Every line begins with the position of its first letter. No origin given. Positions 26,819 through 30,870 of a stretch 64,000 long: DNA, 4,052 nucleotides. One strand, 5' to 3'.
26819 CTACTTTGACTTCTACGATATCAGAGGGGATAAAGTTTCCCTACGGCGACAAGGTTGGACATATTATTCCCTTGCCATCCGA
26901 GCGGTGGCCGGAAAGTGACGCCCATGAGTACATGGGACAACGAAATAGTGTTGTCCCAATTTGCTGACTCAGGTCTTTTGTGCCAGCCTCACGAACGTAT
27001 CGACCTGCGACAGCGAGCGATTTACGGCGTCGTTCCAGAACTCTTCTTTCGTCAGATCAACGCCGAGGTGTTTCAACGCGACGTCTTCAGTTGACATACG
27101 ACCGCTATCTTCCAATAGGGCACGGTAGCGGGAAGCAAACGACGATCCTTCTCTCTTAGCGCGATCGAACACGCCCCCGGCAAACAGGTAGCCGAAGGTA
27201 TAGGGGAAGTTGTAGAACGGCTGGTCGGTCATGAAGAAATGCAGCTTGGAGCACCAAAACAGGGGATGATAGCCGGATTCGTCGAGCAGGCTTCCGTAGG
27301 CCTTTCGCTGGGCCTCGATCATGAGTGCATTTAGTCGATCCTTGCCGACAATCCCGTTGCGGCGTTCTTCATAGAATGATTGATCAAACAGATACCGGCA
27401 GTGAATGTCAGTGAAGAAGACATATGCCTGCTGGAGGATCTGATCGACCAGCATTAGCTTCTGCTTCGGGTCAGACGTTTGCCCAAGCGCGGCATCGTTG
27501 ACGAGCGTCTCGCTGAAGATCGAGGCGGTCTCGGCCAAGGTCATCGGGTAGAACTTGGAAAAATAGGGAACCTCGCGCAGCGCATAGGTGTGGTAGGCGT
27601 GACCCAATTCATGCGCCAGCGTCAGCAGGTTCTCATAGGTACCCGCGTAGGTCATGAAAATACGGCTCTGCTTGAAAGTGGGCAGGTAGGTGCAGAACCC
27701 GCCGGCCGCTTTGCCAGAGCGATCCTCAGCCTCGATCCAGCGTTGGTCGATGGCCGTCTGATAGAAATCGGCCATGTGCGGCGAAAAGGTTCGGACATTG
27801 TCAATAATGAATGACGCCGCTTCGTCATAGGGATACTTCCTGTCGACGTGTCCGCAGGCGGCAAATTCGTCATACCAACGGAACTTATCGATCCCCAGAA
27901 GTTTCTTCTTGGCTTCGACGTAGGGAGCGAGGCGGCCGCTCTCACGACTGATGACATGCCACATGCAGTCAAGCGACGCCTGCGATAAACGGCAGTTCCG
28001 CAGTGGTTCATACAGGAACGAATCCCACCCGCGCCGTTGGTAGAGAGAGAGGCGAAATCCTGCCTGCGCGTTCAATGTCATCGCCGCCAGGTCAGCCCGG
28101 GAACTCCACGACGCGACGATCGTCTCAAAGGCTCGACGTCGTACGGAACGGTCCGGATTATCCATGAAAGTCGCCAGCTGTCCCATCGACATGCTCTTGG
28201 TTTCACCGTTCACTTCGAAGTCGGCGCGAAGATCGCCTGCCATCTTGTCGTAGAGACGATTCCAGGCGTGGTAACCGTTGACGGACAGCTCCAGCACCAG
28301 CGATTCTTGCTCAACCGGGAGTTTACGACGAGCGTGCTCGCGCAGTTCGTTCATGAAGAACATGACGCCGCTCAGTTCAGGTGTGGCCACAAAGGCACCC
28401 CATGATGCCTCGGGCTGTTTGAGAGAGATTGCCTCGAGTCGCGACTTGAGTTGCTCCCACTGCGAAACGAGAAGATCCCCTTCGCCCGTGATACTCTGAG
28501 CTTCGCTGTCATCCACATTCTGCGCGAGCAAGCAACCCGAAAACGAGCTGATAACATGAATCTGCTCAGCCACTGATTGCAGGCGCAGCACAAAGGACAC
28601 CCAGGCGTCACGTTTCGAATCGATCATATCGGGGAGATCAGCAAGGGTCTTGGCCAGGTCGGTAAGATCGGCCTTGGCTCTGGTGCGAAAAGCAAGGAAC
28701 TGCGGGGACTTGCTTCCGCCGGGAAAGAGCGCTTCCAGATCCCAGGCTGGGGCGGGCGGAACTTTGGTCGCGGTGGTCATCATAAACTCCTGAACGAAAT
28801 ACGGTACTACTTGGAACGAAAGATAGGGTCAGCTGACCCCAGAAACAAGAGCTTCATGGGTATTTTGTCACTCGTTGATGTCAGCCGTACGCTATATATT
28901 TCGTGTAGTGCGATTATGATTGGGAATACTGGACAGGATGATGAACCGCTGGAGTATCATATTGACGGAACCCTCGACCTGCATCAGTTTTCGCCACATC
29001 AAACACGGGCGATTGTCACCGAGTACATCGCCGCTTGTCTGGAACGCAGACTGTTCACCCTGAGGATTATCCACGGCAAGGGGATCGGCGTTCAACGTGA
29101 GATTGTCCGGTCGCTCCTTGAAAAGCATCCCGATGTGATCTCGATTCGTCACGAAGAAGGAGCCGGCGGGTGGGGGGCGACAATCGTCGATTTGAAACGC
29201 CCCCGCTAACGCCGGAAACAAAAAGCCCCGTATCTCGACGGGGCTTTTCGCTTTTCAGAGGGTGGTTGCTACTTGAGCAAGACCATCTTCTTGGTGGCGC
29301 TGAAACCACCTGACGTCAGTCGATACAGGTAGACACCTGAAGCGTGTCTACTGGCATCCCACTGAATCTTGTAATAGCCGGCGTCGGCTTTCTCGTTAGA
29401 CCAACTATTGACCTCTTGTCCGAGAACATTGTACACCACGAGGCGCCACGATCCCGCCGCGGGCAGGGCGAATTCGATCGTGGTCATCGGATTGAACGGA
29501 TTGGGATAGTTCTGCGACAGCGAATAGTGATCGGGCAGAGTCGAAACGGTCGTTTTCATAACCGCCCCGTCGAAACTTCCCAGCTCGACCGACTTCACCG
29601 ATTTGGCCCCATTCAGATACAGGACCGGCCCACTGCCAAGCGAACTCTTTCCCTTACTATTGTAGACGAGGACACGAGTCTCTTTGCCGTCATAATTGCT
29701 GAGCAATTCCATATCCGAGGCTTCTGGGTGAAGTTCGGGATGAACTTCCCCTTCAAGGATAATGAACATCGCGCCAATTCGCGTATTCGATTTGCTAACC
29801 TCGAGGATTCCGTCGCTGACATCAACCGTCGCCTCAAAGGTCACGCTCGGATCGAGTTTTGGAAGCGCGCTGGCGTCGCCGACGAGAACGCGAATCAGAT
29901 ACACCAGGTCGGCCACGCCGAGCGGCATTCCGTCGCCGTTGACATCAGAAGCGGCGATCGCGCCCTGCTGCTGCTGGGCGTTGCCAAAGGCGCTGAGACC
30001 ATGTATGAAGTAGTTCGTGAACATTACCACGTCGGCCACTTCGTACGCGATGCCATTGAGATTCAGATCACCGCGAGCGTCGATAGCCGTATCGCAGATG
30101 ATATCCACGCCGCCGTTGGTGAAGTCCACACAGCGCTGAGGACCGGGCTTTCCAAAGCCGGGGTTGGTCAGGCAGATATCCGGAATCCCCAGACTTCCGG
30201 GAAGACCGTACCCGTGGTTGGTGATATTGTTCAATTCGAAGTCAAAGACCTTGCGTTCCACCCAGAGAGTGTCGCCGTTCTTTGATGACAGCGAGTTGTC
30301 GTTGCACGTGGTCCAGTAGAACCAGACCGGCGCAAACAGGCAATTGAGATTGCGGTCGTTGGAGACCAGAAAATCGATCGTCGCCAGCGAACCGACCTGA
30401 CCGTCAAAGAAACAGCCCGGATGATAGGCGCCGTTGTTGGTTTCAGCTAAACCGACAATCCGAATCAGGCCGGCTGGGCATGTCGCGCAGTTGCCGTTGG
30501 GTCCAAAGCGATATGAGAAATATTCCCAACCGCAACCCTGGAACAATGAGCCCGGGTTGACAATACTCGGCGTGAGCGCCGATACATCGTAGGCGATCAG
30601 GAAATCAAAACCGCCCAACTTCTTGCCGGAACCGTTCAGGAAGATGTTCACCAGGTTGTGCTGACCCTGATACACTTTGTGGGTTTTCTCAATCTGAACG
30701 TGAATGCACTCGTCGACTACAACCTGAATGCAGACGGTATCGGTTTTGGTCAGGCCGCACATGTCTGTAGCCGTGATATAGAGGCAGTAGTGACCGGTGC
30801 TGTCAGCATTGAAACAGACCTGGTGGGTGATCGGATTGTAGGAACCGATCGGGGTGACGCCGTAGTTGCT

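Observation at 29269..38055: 8.8-kb gene for a 2928-aa, very Cys-rich T9SS cargo built from 22 tandem repeats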

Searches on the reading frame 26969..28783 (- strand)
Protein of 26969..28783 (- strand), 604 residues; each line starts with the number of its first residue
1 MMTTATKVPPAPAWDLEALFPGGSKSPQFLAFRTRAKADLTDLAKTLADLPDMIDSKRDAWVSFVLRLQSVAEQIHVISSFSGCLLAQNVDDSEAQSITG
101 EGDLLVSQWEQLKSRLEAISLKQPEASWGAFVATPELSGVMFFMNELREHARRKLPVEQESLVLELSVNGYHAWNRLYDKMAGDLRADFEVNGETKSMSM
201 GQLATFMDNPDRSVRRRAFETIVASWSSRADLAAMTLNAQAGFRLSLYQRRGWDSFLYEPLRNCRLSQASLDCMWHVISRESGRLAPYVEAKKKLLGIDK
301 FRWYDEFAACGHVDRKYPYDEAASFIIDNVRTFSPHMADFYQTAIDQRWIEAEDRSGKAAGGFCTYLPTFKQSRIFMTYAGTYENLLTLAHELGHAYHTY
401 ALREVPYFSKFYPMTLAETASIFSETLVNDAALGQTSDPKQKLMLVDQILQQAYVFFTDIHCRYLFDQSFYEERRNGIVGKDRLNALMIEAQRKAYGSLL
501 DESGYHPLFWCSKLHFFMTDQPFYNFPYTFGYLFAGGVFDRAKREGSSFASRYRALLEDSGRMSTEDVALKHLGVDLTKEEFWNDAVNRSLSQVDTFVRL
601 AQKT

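Call 12: search_protein_families(library=pfam, proteins=[window:26969-28783:-], max_evalue=0.001)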
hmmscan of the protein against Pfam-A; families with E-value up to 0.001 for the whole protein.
window:26969-28783:- (604 aa): 2 families
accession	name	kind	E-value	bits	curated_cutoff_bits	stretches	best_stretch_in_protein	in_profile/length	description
PF01432.26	Peptidase_M3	-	1.9e-22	80.7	27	1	206-587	2-455/457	Peptidase family M3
PF08439.15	Peptidase_M3_N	-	1.7e-10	41.4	25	1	122-186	4-69/70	Oligopeptidase F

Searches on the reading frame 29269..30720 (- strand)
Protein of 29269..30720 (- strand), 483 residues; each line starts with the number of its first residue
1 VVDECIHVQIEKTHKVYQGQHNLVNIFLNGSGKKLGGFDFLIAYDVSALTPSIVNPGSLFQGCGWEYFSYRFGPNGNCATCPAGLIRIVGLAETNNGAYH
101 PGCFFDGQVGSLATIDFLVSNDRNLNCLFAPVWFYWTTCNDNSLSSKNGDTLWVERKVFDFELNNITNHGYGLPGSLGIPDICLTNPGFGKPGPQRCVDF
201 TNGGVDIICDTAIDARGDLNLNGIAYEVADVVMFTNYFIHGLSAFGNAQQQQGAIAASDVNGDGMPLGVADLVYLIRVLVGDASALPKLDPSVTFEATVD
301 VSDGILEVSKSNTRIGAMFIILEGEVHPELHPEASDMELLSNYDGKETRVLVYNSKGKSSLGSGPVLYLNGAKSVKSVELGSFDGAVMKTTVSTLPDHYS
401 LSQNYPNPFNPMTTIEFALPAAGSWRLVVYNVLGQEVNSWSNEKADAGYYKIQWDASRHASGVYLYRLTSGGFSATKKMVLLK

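Call 15: search_solved_structures(query=window:29269-30714:-, max_evalue=1, show_alignments=2)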
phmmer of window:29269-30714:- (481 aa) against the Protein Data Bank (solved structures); distinct sequences matched with E-value up to 1: 0.

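Call 16: search_protein_families(library=pfam, proteins=[window:29269-30714:-], max_evalue=10)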
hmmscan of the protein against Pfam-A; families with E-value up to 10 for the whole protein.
window:29269-30714:- (481 aa): 3 families
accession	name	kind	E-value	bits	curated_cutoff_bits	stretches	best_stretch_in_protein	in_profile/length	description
PF18962.6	Por_Secre_tail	-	5.2e-10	39.9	27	1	403-478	2-74/75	Secretion system C-terminal sorting domain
PF13860.13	FlgD_ig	-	0.0033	17.8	27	1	414-464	15-71/79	FlgD Ig-like domain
PF00963.24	Cohesin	-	0.0097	16.5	24.1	1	5-58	2-55/139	Cohesin domain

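Call 22: find_related_loci(query=window:29269-30720:-, collection=genome_contigs, flank=10000)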
Query window:29269-30720:- (483 aa) in genome_contigs; peptide patterns used: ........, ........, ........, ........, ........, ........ (x = any residue, [..] = any of these).
47 stretches matched a pattern; 2 encode a relative of the query (tblastn E <= 1e-3); 2 distinct loci.
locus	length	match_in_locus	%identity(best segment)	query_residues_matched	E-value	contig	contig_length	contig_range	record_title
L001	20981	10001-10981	43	139-483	9e-79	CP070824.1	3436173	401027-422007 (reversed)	MAG: Candidatus Zixiibacteriota bacterium isolate bin1124 chromosome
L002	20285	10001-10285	39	389-483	3e-21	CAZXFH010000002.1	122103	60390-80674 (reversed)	MAG TPA_asm: uncultured bacterium isolate SRP141376_co1_214 genome assembly, contig: NODE_344_length_122103_cov_73.75152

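Call 23: search_protein_representatives(protein=window:29503-30720:-)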
Query: 406 residues. Proteins with E-value up to 0.001 (for the whole library): 1718; up to 1e-10: 1441; up to 1e-30: 822. The best 150 are listed.
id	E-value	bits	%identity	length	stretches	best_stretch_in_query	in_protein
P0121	2.9e-184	629.2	41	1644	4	7-297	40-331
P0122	1.4e-179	613.7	37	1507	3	7-352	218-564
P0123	3.7e-177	605.8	42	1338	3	14-392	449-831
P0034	1.8e-174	596.9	33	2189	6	4-363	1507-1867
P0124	1.5e-168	577.4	62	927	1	2-406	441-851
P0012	1.1e-166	571.2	63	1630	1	2-406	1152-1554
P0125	1.1e-162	558.1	37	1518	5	2-354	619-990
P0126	2.6e-158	543.7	40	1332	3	34-399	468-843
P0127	3.8e-157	539.9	59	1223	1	1-406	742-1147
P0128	1.2e-155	534.9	34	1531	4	8-358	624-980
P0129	3.6e-153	526.8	37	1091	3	8-378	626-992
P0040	7.2e-153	525.8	58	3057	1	2-406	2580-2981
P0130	9.4e-151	518.8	35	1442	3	35-386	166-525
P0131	9.4e-147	505.6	39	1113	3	7-376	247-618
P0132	1.8e-146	504.7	38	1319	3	16-406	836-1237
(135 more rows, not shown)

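Call 29: find_homologous_proteins(query=window:29272-30720:-)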
Query window:29272-30720:- (483 aa): 6388 proteins with E <= 0.001 among 8000 candidates; the best 120 are listed.
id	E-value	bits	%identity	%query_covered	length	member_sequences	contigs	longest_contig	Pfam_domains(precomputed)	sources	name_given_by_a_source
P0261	3.9e-219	746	67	100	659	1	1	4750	PF18962.8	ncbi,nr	ncbi:MAG TPA: T9SS type A sorting domain-containing protein, partial [Candidatus Acidoferrum sp.]|nr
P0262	1.1e-206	705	63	100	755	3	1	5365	PF18962.8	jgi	jgi:hypothetical protein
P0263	4.3e-197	674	61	100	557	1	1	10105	PF18962.8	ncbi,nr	ncbi:T9SS type A sorting domain-containing protein, partial [candidate division GN15 bacterium]|nr:T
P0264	2.1e-196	671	59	100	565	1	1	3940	PF18962.8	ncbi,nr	ncbi:MAG: T9SS type A sorting domain-containing protein, partial [candidate division Zixibacteria ba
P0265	5.0e-188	644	64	89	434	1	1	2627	PF18962.8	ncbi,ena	-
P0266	5.8e-176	604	56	100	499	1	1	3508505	PF18962.8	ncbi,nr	ncbi:hypothetical protein TRIP_C80001 [Candidatus Zixiibacteriota bacterium]|nr:hypothetical protein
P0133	7.8e-176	604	56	96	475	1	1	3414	PF18962.8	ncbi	ncbi:MAG: T9SS type A sorting domain-containing protein, partial [candidate division Zixibacteria ba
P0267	2.2e-167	576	55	96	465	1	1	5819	PF18962.8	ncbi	ncbi:MAG: T9SS C-terminal target domain-containing protein, partial [Calditrichaeota bacterium]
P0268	4.5e-163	561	57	89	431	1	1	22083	PF18962.8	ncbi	-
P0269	1.9e-162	559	55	95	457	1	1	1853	PF18962.8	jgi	-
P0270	3.3e-159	549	51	100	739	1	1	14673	PF13585.13,PF18962.8,PF13860.13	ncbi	ncbi:MAG: T9SS type A sorting domain-containing protein, partial [Candidatus Zixiibacteriota bacteri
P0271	1.7e-146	507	53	90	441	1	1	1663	PF18962.8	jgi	jgi:hypothetical protein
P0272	1.4e-142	494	57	78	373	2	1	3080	PF18962.8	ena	-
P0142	5.0e-140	485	45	100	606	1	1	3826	PF18962.8,PF13860.13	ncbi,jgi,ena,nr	ncbi:MAG: hypothetical protein DRP45_11045 [Candidatus Zixiibacteriota bacterium]|nr:MAG: hypothetic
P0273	6.1e-135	469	44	99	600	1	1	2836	PF18962.8,PF13860.13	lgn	-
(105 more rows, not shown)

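Call 32: search_solved_structures(query=A1, max_evalue=1, show_alignments=3)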
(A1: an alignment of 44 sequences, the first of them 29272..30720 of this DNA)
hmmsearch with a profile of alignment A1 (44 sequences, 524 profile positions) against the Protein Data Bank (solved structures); distinct sequences matched with E-value up to 1: 7.
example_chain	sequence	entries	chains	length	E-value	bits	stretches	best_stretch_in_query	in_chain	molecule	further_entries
8glj_D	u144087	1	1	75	0.0047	18.8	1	447-521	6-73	Por secretion system C-terminal sorting domain-containing protein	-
8glk_D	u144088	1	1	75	0.025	16.4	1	447-522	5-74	Endonuclease I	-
4ums_A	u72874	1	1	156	0.22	13.3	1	57-112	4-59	CELLULOSOMAL ANCHORING SCAFFOLDIN B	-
2jh2_A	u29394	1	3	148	0.28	13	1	55-107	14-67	O-GLCNACASE NAGJ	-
2ozn_A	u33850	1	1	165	0.29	12.9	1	54-107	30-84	O-GlcNAcase nagJ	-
2o4e_A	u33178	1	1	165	0.3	12.9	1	54-107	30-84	O-GlcNAcase nagJ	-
3rhz_A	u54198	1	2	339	0.41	12.4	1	458-519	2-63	Nucleotide sugar synthetase-like protein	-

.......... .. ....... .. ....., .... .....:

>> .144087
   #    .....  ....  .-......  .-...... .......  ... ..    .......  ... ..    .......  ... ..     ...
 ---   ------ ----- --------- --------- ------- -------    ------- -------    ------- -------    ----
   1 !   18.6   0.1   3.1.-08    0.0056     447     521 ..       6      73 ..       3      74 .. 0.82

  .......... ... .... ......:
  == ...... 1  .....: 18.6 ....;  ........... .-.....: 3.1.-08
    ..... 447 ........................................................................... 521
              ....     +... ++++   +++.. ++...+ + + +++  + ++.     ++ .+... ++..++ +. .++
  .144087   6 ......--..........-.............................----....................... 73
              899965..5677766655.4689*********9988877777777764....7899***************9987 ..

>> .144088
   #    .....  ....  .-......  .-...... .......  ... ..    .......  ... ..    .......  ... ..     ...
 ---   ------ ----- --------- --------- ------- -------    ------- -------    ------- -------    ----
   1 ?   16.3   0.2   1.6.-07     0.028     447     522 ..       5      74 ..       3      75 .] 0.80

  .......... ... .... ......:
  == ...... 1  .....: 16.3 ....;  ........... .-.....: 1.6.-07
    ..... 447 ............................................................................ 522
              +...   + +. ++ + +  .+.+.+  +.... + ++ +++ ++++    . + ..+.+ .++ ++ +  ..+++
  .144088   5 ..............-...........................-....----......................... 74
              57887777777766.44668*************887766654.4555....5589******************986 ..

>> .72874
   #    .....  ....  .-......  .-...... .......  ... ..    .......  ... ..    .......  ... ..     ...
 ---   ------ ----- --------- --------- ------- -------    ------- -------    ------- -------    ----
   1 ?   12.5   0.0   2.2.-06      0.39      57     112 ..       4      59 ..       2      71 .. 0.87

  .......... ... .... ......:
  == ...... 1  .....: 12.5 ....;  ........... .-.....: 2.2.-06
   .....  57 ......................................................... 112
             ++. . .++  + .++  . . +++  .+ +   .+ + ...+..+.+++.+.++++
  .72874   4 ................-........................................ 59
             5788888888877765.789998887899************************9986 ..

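Call 33: search_protein_families(library=pfam, alignment_id=A1, max_evalue=0.01)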
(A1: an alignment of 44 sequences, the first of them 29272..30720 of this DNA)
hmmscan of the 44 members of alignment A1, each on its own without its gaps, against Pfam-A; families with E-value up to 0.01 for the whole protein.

A. member 1, window:29272-30720:- (483 aa): 3 families
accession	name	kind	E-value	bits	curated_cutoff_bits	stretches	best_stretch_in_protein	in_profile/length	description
PF18962.6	Por_Secre_tail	-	5.2e-10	39.9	27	1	405-480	2-74/75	Secretion system C-terminal sorting domain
PF13860.13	FlgD_ig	-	0.0033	17.8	27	1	416-466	15-71/79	FlgD Ig-like domain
PF00963.24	Cohesin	-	0.0099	16.5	24.1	0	7-60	2-55/139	Cohesin domain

B. families by the number of members that match (of 44 scanned): 12 families
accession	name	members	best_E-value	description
PF18962.6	Por_Secre_tail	44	8e-14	Secretion system C-terminal sorting domain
PF13860.13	FlgD_ig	33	1.1e-12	FlgD Ig-like domain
PF13585.12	CHU_C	23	3.5e-06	CHU_C Type IX secretion signal domain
PF00963.24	Cohesin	12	5.3e-05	Cohesin domain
PF00404.24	Dockerin_1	3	0.0063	Dockerin type I domain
PF00041.27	fn3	2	9.5e-05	Fibronectin type III domain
PF02494.22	HYR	1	8.1e-26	HYR domain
PF09134.16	Invasin_D3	1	0.00069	Invasin, domain 3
PF17963.7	Big_9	1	0.0063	Bacterial Ig domain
PF16403.11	Bact_surface_Ig-like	1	0.0066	Bacterial surface protein, Ig-like domain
PF17892.7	Cadherin_5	1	0.0076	Cadherin-like domain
PF05345.18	He_PIG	1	0.0093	Putative Ig domain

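Call 38: predict_structure(alignment_id=A1)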
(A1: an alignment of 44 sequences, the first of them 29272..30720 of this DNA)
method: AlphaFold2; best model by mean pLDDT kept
length: 483 residues; sequences in the alignment: 44
mean_pLDDT: 82.7   pTM: 0.48
mean pLDDT of the five models: 82.7, 81.0, 80.8, 80.6, 80.4
residues with pLDDT >= 90: 251; 70-90: 118; 50-70: 87; < 50: 27
segments of 3 or more residues with pLDDT < 50: 212-232
pLDDT, mean of each block of 10 residues (from residue 1): 81 90 95 92 96 93 88 74 87 69 83 95 88 96 92 96 97 94 82 92 92 39 39 55 59 54 52 60 57 80 90 94 93 95 94 90 93 81 85 76 79 89 92 95 87 90 93 91 69
secondary structure, 60 per line:
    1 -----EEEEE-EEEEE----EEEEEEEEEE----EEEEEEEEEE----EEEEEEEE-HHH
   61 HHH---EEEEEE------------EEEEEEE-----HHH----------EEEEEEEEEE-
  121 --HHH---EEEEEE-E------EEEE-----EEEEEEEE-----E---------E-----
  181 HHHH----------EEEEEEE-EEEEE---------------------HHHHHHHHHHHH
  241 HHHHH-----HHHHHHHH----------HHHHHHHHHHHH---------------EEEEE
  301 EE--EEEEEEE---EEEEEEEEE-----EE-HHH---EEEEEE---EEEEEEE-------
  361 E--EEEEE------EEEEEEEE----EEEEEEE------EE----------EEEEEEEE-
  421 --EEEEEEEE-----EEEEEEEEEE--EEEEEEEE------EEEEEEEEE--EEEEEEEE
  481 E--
elements in order: E6-10 E12-16 E21-30 E35-44 E49-56 H58-63 E67-72 E85-91 E110-119 E129-134 E143-146 E152-159 H181-184 E195-201 E203-207 H229-245 H251-258 H269-280 E296-302 E305-311 E315-323 E338-343 E347-353 E364-368 E375-382 E387-393 E412-419 E423-430 E436-445 E448-455 E462-470 E473-481

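Call 42: fold_search(model_id=the predicted structure, library=pdb)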
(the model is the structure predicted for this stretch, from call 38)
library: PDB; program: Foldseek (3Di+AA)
matches with E <= 10: 1965; with E <= 0.001: 151
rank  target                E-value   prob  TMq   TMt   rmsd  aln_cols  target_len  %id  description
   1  2vn5_C                2.9e-08  1.00  0.25  0.76   5.6       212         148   16  The Clostridium cellulolyticum dockerin displays a dual binding mode for its cohesin partner (released 2008-05-20)
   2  2w1n                  3.6e-08  1.00  0.15  0.29  19.1       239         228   13  cohesin and fibronectin type-III double module construct from the Clostridium perfringens glycoside hydrolase GH84C (released 2009-02-03)
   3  4fl4_C                4.3e-08  1.00  0.23  0.36  14.6       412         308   11  Scaffoldin conformation and dynamics revealed by a ternary complex from the Clostridium thermocellum cellulosome (released 2012-06-27)
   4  4ums                  4.5e-08  1.00  0.25  0.71   7.9       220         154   15  The crystal structure of the seventh ScaB type I cohesin from Pseudobacteroides cellulosolvens (released 2015-05-06)
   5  7ptp_A                5.3e-08  1.00  0.19  0.14  28.5       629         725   12  In-situ structure of pentameric S-layer protein (released 2021-12-15)
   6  5nrm_A                6.2e-08  1.00  0.26  0.81   4.8       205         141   15  Crystal structure of the sixth cohesin from Acetivibrio cellulolyticus' scaffoldin B in complex with Cel5 dockerin S51 (released 2018-01-31)
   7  3ul4_A                6.6e-08  1.00  0.25  0.79   6.1       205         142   18  Crystal structure of Coh-OlpA(Cthe_3080)-Doc918(Cthe_0918) complex: A novel type I Cohesin-Dockerin complex from Clost (released 2012-11-28)
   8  1g1k_A                8.2e-08  1.00  0.25  0.78   5.0       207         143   15  COHESIN MODULE FROM THE CELLULOSOME OF CLOSTRIDIUM CELLULOLYTICUM (released 2000-11-22)
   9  4fl4_I                1.1e-07  1.00  0.23  0.34  14.7       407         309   10  Scaffoldin conformation and dynamics revealed by a ternary complex from the Clostridium thermocellum cellulosome (released 2012-06-27)
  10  5lxv_C                1.3e-07  1.00  0.25  0.62   6.8       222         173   15  Crystal structure of Ruminococcus flavefaciens scaffoldin C cohesin in complex with a dockerin from an uncharacterized (released 2016-10-19)
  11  2vn6_A                1.5e-07  1.00  0.26  0.78   5.0       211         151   15  The Clostridium cellulolyticum dockerin displays a dual binding mode for its cohesin partner (released 2008-05-13)
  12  6kgc_A                1.6e-07  1.00  0.25  0.78   4.9       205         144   15  Crystal structure of CaDoc0917(R49D)-CaCohA2 complex at pH 5.4 (released 2020-07-08)
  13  4uyq_A                2.2e-07  1.00  0.25  0.77   5.8       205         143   15  High resolution structure of the third cohesin ScaC in complex with the ScaB dockerin with a mutation in the C-termina (released 2015-04-15)
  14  2ccl_A                2.2e-07  1.00  0.24  0.71   8.0       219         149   14  THE S45A, T46A MUTANT OF THE TYPE I COHESIN-DOCKERIN COMPLEX FROM THE CELLULOSOME OF CLOSTRIDIUM THERMOCELLUM (released 2007-02-13)
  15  1aoh_A                2.3e-07  1.00  0.25  0.77   6.2       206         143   14  SINGLE COHESIN DOMAIN FROM THE SCAFFOLDING PROTEIN CIPA OF THE CLOSTRIDIUM THERMOCELLUM CELLULOSOME (released 1998-07-08)
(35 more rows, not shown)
